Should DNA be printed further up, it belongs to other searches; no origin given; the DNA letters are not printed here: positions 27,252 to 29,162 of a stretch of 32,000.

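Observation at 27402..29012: Stand-alone octaheme HAO-like gene of the oxidising (Tyr-cross-link) type: hallmark of anammox nitrogen chemistry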

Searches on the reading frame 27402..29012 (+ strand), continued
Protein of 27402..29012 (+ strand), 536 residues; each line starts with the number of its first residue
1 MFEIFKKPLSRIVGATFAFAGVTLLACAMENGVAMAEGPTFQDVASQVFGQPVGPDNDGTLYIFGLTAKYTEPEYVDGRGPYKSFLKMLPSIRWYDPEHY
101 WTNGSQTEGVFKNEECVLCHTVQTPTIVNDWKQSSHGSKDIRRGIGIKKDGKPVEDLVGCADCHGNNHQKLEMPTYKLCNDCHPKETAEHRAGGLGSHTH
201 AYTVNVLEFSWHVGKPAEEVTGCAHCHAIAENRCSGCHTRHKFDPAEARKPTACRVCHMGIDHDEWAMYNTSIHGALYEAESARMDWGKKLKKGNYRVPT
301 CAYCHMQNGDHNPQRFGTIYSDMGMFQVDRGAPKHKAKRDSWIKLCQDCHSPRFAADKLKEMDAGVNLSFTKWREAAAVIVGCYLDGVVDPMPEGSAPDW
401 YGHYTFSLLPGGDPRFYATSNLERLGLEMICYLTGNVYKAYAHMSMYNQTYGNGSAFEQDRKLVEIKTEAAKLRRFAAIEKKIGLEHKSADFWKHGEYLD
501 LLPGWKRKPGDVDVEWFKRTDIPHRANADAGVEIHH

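Call 16: search_solved_structures(query=window:27402-29009:+, max_evalue=1e-40, show_alignments=5)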
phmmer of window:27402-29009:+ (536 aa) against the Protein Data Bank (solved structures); distinct sequences matched with E-value up to 1e-40: 7.
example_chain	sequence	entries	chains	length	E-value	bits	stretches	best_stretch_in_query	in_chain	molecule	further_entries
4n4j_A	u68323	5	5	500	0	1224.2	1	37-536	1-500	hydroxylamine oxidoreductase | Similar to hydroxylamine oxidoreductase hao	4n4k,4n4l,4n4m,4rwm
6t5e_A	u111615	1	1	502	0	1095.9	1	37-535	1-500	Hydroxylamine oxidoreductase-like protein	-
6hif_G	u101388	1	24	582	7.9e-111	374.6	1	44-504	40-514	Hydrazine dehydrogenase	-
6m0p_A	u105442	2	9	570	2.9e-50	174.6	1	23-488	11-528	Aerobic hydroxylamine oxidoreductase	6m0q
4fas_A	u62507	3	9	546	2e-49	171.9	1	155-488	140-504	Hydroxylamine oxidoreductase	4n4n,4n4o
1fgj_A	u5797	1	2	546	5.5e-49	170.4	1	154-488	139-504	HYDROXYLAMINE OXIDOREDUCTASE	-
6h5l_A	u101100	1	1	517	9.5e-44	153.1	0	77-309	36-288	Similar to hydroxylamine oxidoreductase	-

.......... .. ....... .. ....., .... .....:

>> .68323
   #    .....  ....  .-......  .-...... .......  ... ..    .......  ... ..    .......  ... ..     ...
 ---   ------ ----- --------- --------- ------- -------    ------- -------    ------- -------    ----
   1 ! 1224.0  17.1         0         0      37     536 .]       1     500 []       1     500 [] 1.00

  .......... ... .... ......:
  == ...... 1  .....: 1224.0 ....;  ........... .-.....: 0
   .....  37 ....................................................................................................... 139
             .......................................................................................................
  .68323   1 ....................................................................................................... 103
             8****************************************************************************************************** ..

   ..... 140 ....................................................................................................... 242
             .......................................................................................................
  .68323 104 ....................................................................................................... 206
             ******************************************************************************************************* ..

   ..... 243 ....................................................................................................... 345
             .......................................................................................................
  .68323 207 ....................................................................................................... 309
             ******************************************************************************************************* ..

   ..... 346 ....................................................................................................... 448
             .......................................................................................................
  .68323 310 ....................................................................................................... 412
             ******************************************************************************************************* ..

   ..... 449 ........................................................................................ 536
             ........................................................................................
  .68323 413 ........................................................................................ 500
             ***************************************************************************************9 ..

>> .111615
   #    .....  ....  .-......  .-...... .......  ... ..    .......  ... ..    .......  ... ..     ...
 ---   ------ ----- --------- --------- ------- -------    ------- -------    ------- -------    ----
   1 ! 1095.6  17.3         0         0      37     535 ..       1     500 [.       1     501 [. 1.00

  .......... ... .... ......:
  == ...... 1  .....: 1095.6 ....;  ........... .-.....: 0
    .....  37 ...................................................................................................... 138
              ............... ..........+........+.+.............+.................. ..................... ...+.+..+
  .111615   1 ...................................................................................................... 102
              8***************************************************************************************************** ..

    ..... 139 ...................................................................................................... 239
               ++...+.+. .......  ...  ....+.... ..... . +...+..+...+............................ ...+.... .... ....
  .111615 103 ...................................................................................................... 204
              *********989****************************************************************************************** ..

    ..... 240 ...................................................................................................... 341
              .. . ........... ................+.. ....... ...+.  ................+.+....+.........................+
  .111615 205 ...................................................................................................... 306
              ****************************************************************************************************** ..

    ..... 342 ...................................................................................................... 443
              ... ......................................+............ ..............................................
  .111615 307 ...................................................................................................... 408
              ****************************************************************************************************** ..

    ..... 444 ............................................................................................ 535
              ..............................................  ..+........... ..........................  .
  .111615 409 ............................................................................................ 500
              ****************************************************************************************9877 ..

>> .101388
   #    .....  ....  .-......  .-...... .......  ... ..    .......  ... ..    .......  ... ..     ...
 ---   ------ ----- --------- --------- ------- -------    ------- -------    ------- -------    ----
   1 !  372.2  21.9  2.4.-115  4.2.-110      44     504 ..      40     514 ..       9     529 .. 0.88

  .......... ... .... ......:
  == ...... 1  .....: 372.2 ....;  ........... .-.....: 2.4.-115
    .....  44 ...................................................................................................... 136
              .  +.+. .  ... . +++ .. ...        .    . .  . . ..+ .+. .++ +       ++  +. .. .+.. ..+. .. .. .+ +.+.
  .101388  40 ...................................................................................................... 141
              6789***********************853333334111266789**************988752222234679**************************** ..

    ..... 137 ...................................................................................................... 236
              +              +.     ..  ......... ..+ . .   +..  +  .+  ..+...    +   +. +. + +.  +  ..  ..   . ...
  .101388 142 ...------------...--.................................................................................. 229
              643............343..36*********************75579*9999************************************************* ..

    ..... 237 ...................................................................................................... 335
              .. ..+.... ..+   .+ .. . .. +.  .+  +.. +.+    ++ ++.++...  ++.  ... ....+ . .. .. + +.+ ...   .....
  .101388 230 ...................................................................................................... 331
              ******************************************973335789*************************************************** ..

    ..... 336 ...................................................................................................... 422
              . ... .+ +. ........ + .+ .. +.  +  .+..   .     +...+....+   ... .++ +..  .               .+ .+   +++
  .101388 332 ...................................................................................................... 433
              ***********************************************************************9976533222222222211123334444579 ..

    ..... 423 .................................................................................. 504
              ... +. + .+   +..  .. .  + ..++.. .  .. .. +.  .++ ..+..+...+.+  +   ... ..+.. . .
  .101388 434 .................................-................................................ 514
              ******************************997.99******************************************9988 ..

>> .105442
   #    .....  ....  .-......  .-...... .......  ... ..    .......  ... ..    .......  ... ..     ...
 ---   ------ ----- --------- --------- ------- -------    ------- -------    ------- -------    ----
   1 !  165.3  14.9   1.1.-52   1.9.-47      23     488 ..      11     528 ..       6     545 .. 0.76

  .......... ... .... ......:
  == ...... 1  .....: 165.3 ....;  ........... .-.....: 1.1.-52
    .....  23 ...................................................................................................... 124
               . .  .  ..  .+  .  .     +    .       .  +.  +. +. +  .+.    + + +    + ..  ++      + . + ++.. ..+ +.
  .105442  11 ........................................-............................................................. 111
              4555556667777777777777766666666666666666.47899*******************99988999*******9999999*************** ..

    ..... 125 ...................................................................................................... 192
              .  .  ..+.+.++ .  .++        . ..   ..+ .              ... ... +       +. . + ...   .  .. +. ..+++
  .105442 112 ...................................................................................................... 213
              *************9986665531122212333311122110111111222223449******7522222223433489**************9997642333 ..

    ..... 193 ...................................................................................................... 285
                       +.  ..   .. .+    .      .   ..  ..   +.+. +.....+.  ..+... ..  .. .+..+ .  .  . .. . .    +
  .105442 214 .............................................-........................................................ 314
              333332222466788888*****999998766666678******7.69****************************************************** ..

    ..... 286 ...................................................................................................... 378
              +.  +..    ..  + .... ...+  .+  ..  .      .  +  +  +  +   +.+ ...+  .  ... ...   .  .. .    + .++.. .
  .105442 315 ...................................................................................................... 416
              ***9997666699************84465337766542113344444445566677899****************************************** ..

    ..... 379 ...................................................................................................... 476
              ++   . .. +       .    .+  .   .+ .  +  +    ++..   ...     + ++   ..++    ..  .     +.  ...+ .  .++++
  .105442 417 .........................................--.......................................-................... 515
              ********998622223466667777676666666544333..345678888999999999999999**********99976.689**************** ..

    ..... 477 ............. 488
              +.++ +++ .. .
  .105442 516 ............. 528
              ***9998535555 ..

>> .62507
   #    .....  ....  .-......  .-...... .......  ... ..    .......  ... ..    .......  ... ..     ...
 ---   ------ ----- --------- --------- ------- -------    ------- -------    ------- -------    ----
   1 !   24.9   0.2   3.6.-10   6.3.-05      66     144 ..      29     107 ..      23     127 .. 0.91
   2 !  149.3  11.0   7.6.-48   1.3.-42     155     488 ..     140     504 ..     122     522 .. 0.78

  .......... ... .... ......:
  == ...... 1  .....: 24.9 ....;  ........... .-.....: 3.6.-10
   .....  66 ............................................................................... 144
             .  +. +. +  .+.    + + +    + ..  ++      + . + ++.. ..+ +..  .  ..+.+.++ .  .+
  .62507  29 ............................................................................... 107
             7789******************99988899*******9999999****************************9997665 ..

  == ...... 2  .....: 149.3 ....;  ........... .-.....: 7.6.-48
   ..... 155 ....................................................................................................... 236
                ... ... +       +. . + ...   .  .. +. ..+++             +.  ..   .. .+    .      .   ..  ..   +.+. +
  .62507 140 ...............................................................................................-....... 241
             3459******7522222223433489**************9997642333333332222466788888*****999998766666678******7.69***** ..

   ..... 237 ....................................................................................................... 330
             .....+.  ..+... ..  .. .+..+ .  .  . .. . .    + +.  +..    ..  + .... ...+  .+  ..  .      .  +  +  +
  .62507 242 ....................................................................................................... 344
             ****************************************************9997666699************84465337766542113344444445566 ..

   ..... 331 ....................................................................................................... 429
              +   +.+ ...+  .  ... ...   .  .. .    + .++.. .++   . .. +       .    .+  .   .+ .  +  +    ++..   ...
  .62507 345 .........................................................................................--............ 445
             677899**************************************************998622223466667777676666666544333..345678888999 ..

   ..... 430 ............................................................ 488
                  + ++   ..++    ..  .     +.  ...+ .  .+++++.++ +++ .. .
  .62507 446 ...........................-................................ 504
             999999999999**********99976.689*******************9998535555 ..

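Call 17: find_related_loci(query=window:27402-29009:+, collection=genome_contigs, flank=10000)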
Query window:27402-29009:+ (536 aa) in genome_contigs; peptide patterns used: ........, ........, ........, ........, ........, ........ (x = any residue, [..] = any of these).
143 stretches matched a pattern; 132 encode a relative of the query (tblastn E <= 1e-3); the best 80 are kept; 80 distinct loci.
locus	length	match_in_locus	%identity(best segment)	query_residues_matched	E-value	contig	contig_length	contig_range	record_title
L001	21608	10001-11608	99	1-536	0e+0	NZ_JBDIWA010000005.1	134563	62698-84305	MAG: Candidatus Kuenenia sp. isolate Bin_40 NODE_94_length_134563_cov_16.369655, whole genome shotgun sequence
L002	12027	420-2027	94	1-536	0e+0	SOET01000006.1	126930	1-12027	MAG: Candidatus Kuenenia hertensis isolate YC6 NODE_341_length_126930_cov_258.111574, whole genome shotgun sequence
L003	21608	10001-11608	93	1-536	0e+0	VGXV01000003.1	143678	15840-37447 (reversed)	MAG: Planctomycetota bacterium isolate K_DeepCast_100m_m2_328 K_DeepCast_100m_m2_328_Ga0194127_10000074, whole genome sh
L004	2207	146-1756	88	1-536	0e+0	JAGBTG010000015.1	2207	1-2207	MAG: Bacteroidales bacterium isolate RGIG9426 Yak_Cecum-2__c203466, whole genome shotgun sequence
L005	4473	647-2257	87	1-536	0e+0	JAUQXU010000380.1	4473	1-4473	MAG: Candidatus Brocadia sp. isolate BIN37 contig_250200, whole genome shotgun sequence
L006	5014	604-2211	87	1-535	0e+0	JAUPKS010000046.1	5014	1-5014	MAG: Planctomycetota bacterium isolate erpe_2018_pw_0hr_WHONDRS-PP48-000085_B_bin.5 scaffold_156027, whole genome shotgu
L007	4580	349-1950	87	1-536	0e+0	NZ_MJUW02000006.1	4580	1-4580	Candidatus Brocadia sapporoensis strain 40 NODE_2580_length_4580_cov_309.333, whole genome shotgun sequence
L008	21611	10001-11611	86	1-536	0e+0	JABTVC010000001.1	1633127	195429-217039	MAG: Planctomycetia bacterium isolate H5_AMX3 seq001, whole genome shotgun sequence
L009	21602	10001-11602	87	1-536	0e+0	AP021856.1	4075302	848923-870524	Candidatus Brocadia pituitae DNA, complete genome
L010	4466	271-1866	87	1-531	0e+0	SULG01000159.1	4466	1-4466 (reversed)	MAG: Candidatus Jettenia ecosi isolate J2 contig01806, whole genome shotgun sequence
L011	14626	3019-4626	86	1-536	0e+0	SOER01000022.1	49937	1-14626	MAG: Candidatus Loosdrechtia aerotolerans isolate YC1 NODE_22_length_49937_cov_12.299056, whole genome shotgun sequence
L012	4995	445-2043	87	1-535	0e+0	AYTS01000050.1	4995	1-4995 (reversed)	MAG: Candidatus Brocadia carolinensis isolate 26THWARD NODE_261_length_4995_cov_18.8706_ID_521, whole genome shotgun seq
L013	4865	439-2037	87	1-535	0e+0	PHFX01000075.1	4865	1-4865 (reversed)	MAG: Candidatus Brocadia sp. WS118 scaffold_166, whole genome shotgun sequence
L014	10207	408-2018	85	1-536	0e+0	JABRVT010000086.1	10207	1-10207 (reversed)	MAG: Candidatus Brocadia sp. isolate MAG-01r c_000000001485, whole genome shotgun sequence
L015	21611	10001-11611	85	1-536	0e+0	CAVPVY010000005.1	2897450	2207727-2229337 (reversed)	MAG: uncultured Planctomycetota bacterium isolate MFD09964.bin.1.59 genome assembly, contig: contig_4244, whole genome s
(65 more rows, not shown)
